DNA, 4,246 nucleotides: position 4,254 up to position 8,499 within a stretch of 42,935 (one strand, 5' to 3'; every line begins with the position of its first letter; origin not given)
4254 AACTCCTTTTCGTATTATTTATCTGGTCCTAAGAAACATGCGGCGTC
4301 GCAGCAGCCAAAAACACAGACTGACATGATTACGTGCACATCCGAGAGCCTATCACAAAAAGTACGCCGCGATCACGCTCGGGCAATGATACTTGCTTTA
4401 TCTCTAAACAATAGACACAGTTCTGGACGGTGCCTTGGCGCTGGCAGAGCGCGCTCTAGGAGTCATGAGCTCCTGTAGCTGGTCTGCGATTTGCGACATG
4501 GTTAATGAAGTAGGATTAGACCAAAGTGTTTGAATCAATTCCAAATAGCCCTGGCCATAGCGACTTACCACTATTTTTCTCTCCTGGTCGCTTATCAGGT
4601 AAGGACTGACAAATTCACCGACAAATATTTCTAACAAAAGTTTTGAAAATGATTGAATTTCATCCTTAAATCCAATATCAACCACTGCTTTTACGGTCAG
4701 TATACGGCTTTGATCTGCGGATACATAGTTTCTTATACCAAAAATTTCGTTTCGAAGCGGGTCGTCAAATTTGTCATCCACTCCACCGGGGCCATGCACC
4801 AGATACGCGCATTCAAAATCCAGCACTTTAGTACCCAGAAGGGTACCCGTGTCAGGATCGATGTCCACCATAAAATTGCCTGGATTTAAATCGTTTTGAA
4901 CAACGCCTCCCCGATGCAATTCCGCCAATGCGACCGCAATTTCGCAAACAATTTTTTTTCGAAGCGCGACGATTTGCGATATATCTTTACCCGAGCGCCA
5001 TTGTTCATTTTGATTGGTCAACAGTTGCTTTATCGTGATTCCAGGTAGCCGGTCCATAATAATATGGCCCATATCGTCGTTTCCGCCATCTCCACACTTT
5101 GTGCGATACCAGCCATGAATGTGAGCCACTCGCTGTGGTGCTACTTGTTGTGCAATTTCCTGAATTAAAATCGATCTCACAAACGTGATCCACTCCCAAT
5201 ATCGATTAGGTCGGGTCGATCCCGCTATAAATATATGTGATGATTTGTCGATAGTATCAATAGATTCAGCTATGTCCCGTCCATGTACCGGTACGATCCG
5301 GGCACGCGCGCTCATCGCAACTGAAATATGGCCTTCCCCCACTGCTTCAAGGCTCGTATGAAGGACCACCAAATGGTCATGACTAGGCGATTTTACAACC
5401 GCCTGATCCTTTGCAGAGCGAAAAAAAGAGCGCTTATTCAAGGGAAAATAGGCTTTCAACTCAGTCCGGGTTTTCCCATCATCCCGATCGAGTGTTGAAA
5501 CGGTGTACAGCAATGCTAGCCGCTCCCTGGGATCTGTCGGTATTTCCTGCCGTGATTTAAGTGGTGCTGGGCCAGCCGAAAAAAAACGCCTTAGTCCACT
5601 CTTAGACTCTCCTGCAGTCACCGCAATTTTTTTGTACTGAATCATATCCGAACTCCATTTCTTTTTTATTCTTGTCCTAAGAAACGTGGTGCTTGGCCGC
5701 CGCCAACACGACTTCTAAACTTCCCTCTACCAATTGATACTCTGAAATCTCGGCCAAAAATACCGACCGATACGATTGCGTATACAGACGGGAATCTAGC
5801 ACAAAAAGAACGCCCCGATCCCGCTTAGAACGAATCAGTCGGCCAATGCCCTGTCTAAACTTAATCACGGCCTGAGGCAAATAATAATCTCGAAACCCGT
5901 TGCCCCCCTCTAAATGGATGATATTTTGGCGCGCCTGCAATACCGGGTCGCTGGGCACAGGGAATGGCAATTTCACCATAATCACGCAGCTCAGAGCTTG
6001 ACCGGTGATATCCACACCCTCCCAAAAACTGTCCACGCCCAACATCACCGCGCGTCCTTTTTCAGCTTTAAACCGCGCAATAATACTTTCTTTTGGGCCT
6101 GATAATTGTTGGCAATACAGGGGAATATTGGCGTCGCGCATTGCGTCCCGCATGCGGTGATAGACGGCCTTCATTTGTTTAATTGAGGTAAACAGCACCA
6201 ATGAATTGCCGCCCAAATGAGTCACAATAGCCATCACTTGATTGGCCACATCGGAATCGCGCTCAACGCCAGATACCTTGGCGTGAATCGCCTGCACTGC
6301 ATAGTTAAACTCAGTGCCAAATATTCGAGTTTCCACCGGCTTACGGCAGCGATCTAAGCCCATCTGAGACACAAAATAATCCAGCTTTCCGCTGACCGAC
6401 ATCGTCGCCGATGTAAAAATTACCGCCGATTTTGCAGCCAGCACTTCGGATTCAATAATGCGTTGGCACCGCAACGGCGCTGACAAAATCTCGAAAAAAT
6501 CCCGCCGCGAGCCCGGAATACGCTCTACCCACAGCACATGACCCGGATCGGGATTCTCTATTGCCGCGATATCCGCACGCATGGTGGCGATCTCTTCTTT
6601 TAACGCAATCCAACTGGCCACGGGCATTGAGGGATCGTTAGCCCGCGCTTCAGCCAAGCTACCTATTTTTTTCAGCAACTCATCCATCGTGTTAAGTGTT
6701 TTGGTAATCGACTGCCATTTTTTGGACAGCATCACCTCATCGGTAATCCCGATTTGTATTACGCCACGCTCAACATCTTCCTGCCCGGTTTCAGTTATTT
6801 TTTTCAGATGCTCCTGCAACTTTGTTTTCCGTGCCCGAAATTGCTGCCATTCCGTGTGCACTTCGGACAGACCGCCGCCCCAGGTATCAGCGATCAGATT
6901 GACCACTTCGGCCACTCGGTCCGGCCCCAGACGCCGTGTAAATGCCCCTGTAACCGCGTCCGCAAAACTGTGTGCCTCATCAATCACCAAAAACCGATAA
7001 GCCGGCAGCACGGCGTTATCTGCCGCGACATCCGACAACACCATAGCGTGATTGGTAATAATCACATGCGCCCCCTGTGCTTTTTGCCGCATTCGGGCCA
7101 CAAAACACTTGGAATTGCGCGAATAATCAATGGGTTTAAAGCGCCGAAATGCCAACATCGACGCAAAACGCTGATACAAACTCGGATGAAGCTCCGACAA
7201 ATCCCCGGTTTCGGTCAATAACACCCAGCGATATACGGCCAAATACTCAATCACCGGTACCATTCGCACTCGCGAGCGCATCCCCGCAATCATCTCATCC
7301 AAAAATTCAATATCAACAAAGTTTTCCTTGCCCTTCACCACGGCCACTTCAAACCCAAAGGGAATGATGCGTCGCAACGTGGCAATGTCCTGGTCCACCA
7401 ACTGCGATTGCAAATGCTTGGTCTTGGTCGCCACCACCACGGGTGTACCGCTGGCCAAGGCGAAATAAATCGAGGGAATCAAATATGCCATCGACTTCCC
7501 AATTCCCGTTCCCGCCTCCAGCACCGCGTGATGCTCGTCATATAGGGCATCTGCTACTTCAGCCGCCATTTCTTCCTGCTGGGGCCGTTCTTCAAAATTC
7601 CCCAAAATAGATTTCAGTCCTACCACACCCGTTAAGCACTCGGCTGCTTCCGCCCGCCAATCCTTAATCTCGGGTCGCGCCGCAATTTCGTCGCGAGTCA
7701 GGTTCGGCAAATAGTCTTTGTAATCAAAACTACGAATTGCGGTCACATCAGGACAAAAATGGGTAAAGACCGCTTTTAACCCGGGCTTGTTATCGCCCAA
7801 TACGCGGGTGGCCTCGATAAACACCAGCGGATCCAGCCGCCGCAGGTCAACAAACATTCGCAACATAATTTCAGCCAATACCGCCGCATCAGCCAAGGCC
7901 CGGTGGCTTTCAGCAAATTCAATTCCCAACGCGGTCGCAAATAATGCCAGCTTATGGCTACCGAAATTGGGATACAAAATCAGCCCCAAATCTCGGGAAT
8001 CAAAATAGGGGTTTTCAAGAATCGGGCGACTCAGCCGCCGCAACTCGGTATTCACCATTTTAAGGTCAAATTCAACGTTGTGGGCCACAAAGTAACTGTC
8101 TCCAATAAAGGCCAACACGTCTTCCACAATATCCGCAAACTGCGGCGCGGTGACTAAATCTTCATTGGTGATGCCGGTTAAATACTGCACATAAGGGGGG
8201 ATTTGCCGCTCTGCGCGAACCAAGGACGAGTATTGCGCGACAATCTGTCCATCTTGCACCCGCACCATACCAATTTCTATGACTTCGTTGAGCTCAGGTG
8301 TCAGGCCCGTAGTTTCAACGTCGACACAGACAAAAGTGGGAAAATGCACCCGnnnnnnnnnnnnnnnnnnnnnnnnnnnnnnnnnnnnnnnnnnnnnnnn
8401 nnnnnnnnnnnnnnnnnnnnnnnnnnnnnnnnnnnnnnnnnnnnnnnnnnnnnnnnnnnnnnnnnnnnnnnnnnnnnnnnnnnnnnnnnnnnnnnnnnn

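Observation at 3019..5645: Tandem pair of atypical kinase-like paralogs whose duplicated 5' leader is better conserved than the coding sequence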

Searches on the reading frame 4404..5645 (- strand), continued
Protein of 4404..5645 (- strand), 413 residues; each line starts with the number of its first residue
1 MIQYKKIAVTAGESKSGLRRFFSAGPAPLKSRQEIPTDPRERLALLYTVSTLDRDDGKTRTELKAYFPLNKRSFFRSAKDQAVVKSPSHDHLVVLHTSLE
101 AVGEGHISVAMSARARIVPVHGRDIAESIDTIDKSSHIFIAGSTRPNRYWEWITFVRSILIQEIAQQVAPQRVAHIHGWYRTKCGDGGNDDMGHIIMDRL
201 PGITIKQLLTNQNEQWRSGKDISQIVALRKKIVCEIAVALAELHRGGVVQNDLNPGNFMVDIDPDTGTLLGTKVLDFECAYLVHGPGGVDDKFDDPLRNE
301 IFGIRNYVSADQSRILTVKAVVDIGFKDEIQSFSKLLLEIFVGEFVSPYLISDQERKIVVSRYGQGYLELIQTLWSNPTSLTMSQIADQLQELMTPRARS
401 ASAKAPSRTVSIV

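Call 81: search_dna_similar(query=window:4404-5645:-, collection=plasmids, mode=protein, max_evalue=0.001, max_rows=10)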
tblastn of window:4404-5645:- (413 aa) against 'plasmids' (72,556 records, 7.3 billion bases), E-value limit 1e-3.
Records with a match: 1; places in all: 1; records where one place covers at least 80% of the query: 0.
Best place of each record, by identity: <60% 1.
By first word of the organism name: Actinomyces 1.
By predicted mobility (MOB-suite, as given by PLSDB): non-mobilizable 1.
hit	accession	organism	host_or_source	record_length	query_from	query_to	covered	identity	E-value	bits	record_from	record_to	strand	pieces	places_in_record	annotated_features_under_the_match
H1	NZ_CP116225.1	Actinomyces oris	Homo sapiens,Cell culture,oral cavity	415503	187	344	38%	26.6%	9e-4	49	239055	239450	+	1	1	pknB: Stk1 family PASTA domain-containing Ser/Thr kinase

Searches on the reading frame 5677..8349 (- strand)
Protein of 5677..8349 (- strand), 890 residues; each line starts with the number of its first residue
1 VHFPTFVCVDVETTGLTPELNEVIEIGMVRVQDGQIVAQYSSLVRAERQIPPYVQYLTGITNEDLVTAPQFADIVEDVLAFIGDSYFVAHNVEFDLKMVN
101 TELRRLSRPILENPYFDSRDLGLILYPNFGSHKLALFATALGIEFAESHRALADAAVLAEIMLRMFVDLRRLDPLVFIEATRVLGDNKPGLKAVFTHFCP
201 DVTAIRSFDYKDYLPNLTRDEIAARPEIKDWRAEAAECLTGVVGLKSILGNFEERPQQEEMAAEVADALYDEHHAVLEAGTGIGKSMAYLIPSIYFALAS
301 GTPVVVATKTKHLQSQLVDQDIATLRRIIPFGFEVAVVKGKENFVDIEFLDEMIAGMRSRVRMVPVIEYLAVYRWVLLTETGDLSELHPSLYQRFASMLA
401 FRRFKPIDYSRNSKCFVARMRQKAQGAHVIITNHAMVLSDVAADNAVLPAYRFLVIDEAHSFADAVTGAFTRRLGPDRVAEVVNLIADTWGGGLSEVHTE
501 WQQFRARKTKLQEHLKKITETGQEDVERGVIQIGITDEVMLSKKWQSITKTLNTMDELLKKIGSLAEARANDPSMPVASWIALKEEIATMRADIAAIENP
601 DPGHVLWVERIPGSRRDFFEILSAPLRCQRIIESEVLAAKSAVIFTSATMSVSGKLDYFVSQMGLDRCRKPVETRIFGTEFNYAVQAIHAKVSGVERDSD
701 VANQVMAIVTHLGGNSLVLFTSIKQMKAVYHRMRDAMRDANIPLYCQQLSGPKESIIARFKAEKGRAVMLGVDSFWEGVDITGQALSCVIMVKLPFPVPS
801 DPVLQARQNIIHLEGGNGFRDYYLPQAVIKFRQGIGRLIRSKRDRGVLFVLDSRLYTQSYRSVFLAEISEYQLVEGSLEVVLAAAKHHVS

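Call 3: search_protein_families(library=pfam, proteins=[window:5677-8349:-], max_evalue=1)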
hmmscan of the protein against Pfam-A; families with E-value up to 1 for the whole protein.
window:5677-8349:- (890 aa): 7 families
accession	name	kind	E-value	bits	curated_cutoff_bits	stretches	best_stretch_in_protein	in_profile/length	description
PF13307.12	Helicase_C_2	-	5.5e-47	160.4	25.3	1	708-869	4-168/170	Helicase C-terminal domain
PF00929.31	RNase_T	-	4.2e-32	112.4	24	1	7-161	1-163/164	Exonuclease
PF00270.35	DEAD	-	1.1e-11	45.2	26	2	263-320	5-64/167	DEAD/DEAH box helicase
PF04851.21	ResIII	-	4.4e-06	27.1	22.5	1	252-319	2-71/164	Type III restriction enzyme, res subunit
PF13482.12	RNase_H_2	-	0.00047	20.6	22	1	7-144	1-116/165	RNase_H superfamily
PF18363.6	PI_PP_I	-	0.082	13.5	28.5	0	578-624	38-84/94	Phosphoinositide phosphatase insertion domain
PF23005.1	DUF7032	-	0.37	11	27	0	541-569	21-50/115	Domain of unknown function (DUF7032)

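Call 14: find_related_loci(query=window:5677-8349:-, collection=genome_contigs, flank=6000)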
Query window:5677-8349:- (890 aa) in genome_contigs; peptide patterns used: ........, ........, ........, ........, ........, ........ (x = any residue, [..] = any of these).
599 stretches matched a pattern (row limit reached: there are more); 574 encode a relative of the query (tblastn E <= 1e-3); the best 80 are kept; 80 distinct loci.
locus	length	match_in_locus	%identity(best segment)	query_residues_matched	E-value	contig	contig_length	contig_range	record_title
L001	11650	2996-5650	32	4-869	4e-117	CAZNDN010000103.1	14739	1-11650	MAG TPA_asm: uncultured Fibrobacterota bacterium isolate binchicken_co17_439 genome assembly, contig: NODE_9490_length_1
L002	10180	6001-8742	30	5-865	2e-110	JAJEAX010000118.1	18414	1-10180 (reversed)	MAG: Candidatus Latescibacterota bacterium isolate jk18x7bins.9 k141_526325, whole genome shotgun sequence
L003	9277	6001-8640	29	4-864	6e-110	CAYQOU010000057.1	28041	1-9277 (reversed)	MAG TPA_asm: uncultured Fibrobacterota bacterium isolate SRP252850_co1_324 genome assembly, contig: NODE_2915_length_280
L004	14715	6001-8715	29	1-881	1e-109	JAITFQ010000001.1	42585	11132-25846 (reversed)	MAG: Chitinispirillales bacterium isolate Pal332_bin12 k119_334606, whole genome shotgun sequence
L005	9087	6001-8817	30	5-883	5e-109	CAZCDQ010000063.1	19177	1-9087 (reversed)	MAG TPA_asm: uncultured bacterium isolate SRP141376_co4_299 genome assembly, contig: NODE_4975_length_19177_cov_5.101402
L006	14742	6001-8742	29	5-865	1e-108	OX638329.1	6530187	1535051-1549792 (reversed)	MAG: uncultured Latescibacteria bacterium isolate 03e23b1f-02ed-4bf0-8d8f-a367d3d93791 genome assembly, chromosome: 1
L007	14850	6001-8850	29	1-868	2e-108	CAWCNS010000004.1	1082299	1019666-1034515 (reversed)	MAG: Calditrichia bacterium isolate MFD03804.bin.1.257 genome assembly, contig: contig_15565, whole genome shotgun seque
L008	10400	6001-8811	27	1-881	3e-108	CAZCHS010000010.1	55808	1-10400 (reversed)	MAG TPA_asm: uncultured bacterium isolate SRP252850_co1_381 genome assembly, contig: NODE_730_length_55808_cov_10.403225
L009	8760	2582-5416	28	6-868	5e-107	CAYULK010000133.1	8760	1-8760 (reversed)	MAG TPA_asm: uncultured Calditrichota bacterium isolate SRP128015_co2_49 genome assembly, contig: NODE_6562_length_8760_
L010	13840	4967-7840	28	5-879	2e-106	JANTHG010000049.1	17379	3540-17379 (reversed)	MAG: Calditrichaceae bacterium isolate bin20020 c_000000000397, whole genome shotgun sequence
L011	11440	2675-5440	29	1-864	1e-105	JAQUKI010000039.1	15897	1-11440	MAG: Candidatus Neomarinimicrobiota bacterium isolate STD1_103 NODE_8898_length_15897_cov_2.926062_Sandtown_D1, whole ge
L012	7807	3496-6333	29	1-868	2e-104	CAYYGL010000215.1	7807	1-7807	MAG TPA_asm: uncultured Calditrichaceae bacterium isolate SRP163575_co1_571 genome assembly, contig: NODE_20419_length_7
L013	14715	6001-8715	30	1-881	6e-102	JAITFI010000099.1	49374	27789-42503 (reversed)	MAG: Chitinispirillales bacterium isolate Nx346_bin10 k119_448684, whole genome shotgun sequence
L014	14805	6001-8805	28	6-878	6e-102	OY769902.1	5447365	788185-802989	MAG: bacterium isolate 4242d4b0-8bbc-493e-bdd7-9fab39dafe09 genome assembly, chromosome: 1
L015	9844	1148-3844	30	5-864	9e-102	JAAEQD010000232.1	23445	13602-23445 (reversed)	MAG: Candidatus Zixiibacteriota bacterium isolate Gpa_9 GpaG_CONTIG2637686, whole genome shotgun sequence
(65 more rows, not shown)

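Call 27: search_protein_families(library=padloc, proteins=[window:5677-8349:-], max_evalue=0.1)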
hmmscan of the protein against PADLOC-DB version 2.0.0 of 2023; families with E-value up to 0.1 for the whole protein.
window:5677-8349:- (890 aa): 16 families
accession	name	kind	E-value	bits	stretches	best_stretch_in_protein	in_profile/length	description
PDLC01439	typeIV_DinG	-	5.3e-112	373.4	1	251-880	13-568/575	CAS-IV-A; associated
PDLC01729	typeIV_DinG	-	3.6e-52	176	1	252-861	18-623/666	Csf4_0_IVA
PDLC01247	DEDDh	-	3.6e-34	116.4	1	7-162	1-138/139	"CAS-I,CAS-II,CAS-III,CAS-IV,CAS-V,CAS-VI; associated"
PDLC05027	PDC-S48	-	2.7e-33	113.7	1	1-165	1-166/411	-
PDLC01730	typeIV_DinG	-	1.7e-28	97.4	3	700-864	612-784/802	Csf4_1_IVA1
PDLC05028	PDC-S48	-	6e-28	95.7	1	5-165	19-179/512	-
PDLC01321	typeIV_DinG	-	7.1e-19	66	2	263-476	7-211/559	CAS-IV-A; associated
PDLC01007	typeIV_DinG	-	6.4e-15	52.8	2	700-859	497-661/676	CRISPR type AFERR-associated DEAD/DEAH-box helicase Csf4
PDLC01731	typeIV_DinG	-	9.9e-12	42.4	1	711-842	364-477/526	Csf4_2_IVA1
PDLC01732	typeIV_DinG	-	7.2e-11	39.6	1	714-858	458-594/648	Csf4_3_IVE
PDLC00753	Effector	-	0.00055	17.8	1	5-165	7-176/184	Exonuclease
PDLC04986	PDC-S28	-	0.00079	15.8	1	777-858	400-473/831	-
PDLC02864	DpdF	-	0.013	12.3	1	245-307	14-69/610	DpdF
PDLC02286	AbiEi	-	0.014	12.8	1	255-323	64-124/207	AbiEi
PDLC01196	Cas3d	-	0.037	10.5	1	269-317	26-71/594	CAS-I-D; effector_G3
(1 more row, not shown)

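Call 44: find_homologous_proteins(query=window:5677-8349:-, max_evalue=1e-50)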
Query window:5677-8349:- (890 aa): 722 proteins with E <= 1e-50 among 8000 candidates; the best 120 are listed.
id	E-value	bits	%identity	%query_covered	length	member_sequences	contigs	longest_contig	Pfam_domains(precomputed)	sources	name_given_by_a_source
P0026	0.0e+0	1998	100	100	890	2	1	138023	PF00929.32,PF00270.36,PF13307.13,PF04851.22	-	-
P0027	0.0e+0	1492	73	100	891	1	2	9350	PF00929.32,PF00270.36,PF13307.13,PF04851.22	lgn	-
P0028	2.2e-187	643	38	98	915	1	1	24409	PF00929.32,PF00270.36,PF13307.13,PF00271.38,PF04851.22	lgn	-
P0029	8.5e-186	638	37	100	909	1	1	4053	PF00929.32,PF00270.36,PF13307.13,PF16473.12,PF21762.4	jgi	-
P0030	5.2e-175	602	36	98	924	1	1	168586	PF06733.22,PF00929.32,PF00270.36,PF13482.13,PF13307.13,PF04851.22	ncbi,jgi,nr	ncbi:hypothetical protein HOH87_05290 [bacterium]|jgi:ATP-dependent DNA helicase DinG|nr:hypothetica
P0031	2.3e-169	583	35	99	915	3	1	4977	PF00929.32,PF00270.36,PF13307.13,PF04851.22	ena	-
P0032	1.9e-150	521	34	98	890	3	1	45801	PF00929.32,PF00270.36,PF13307.13,PF04851.22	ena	-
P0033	3.5e-144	500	31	99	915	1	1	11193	PF00929.32,PF00270.36,PF13307.13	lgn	-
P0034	3.9e-138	480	31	99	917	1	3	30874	PF00929.32,PF00270.36,PF13307.13,PF21762.4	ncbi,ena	-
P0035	3.0e-134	467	34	97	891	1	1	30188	PF00929.32,PF00270.36,PF13307.13,PF16473.12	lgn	-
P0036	3.7e-130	454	32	99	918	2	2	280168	PF00929.32,PF00270.36,PF13307.13,PF21762.4,PF04851.22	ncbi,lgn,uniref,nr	ncbi:ATP-dependent DNA helicase DinG [Thermaerobacillus caldiproteolyticus]|uniref:3'-5' exonuclease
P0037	7.8e-130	452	31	98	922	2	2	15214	PF00929.32,PF00270.36,PF13307.13,PF00271.38,PF21762.4,PF04851.22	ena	-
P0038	1.3e-129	452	33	99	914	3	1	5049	PF00929.32,PF00270.36,PF13307.13,PF04851.22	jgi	jgi:ATP-dependent DNA helicase DinG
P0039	3.7e-126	440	32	97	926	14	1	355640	PF00929.32,PF00270.36,PF13307.13,PF00271.38,PF21762.4,PF04851.22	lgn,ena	-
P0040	4.3e-124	433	32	99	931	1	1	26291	PF00929.32,PF00270.36,PF13307.13,PF00271.38,PF04851.22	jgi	jgi:ATP-dependent DNA helicase DinG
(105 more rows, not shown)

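Call 45: find_encoding_contigs(protein=P0027, flank=10000, max_places=6)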
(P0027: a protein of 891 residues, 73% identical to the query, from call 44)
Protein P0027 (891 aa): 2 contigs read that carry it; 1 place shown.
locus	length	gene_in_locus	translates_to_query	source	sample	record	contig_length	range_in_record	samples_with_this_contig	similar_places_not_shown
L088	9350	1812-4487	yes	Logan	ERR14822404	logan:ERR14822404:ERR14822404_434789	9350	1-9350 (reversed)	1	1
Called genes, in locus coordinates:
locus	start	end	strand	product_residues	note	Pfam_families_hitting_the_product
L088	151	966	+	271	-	-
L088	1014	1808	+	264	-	-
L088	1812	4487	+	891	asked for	PF00929:RNase_T, PF00270:DEAD (faint), PF04851:ResIII (faint), PF13307:Helicase_C_2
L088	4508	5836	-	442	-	PF00483:NTP_transferase, PF12804:NTP_transf_3 (weak), PF25084:LbH_EIF2B, PF00132:Hexapep (weak), PF25087:GMPPB_C, PF00132:Hexapep (weak)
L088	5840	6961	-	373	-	PF00072:Response_reg, PF05625:PAXNEB (faint), PF06745:ATPase, PF24336:DUF7504 (weak)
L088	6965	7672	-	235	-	PF06745:ATPase, PF13481:AAA_25 (weak)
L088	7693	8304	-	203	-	PF01330:RuvA_N, PF14520:HHH_5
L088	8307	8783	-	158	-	PF02075:RuvC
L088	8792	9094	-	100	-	-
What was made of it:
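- The neighbouring nucleotidyltransferase is conserved in the relative that lacks the pair (call 45). It is a lineage-specific insert between conserved genes (call 45).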

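Call 49: find_encoding_contigs(protein=P0028, flank=6000, max_places=2)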
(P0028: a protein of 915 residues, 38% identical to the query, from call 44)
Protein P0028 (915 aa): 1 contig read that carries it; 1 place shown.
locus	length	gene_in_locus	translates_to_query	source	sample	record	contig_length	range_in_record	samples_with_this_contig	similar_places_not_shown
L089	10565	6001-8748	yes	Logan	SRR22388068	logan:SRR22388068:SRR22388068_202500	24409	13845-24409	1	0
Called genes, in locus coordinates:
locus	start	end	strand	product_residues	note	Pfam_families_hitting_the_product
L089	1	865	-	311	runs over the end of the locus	PF13439:Glyco_transf_4, PF13579:Glyco_trans_4_4 (weak), PF00534:Glycos_transf_1, PF13692:Glyco_trans_1_4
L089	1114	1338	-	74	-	PF09723:Zn_ribbon_8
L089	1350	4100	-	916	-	PF03699:UPF0182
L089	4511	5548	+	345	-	-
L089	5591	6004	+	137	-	PF01502:PRA-CH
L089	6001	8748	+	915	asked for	PF00929:RNase_T, PF00270:DEAD (weak), PF04851:ResIII (faint), PF00271:Helicase_C (weak), PF13307:Helicase_C_2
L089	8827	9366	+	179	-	PF05198:IF3_N, PF00707:IF3_C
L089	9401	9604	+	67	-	PF01632:Ribosomal_L35p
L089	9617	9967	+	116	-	PF00453:Ribosomal_L20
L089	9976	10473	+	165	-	PF02577:BFN_dom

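Call 50: find_encoding_contigs(protein=P0030, flank=6000, max_places=2)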
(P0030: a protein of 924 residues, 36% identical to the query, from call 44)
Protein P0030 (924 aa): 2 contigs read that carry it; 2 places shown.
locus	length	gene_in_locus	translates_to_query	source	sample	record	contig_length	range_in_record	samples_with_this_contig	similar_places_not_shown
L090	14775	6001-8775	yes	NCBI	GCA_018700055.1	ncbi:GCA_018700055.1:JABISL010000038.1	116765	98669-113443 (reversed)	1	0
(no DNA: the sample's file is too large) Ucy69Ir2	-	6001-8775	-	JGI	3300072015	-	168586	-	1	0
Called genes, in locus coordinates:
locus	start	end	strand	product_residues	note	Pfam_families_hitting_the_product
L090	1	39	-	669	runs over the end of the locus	PF02518:HATPase_c, PF00204:DNA_gyraseB, PF01751:Toprim, PF00986:DNA_gyraseB_C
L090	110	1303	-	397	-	PF00579:tRNA-synt_1b, PF22421:SYY_C-terminal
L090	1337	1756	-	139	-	PF04138:GtrA_DPMS_TM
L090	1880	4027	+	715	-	PF00912:Transgly, PF00905:Transpeptidase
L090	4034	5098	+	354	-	PF03462:PCRF, PF00472:RF-1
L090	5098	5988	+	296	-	PF17827:PrmC_N, PF05175:MTS, PF13649:Methyltransf_25 (faint)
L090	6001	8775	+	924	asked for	PF00929:RNase_T, PF13482:RNase_H_2 (weak), PF00270:DEAD (faint), PF04851:ResIII (faint), PF06733:DEAD_2 (weak), PF13307:Helicase_C_2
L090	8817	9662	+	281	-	PF13393:tRNA-synt_His, PF00587:tRNA-synt_2b (weak), PF13393:tRNA-synt_His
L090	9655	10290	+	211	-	PF01634:HisG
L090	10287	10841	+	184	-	PF09419:PGP_phosphatase, PF00702:Hydrolase (faint), PF13242:Hydrolase_like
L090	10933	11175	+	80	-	PF01197:Ribosomal_L31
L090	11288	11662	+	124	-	PF01740:STAS, PF13466:STAS_2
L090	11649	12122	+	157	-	PF13581:HATPase_c_2, PF02518:HATPase_c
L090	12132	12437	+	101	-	-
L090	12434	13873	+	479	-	PF00437:T2SSE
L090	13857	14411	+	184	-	PF01300:Sua5_yciO_yrdC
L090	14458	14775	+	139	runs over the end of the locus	-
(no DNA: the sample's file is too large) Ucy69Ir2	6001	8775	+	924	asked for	PF00929:RNase_T, PF13482:RNase_H_2 (weak), PF00270:DEAD (faint), PF04851:ResIII (faint), PF06733:DEAD_2 (weak), PF13307:Helicase_C_2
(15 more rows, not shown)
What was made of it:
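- More distant DinG loci have other neighbours (calls 49, 50).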
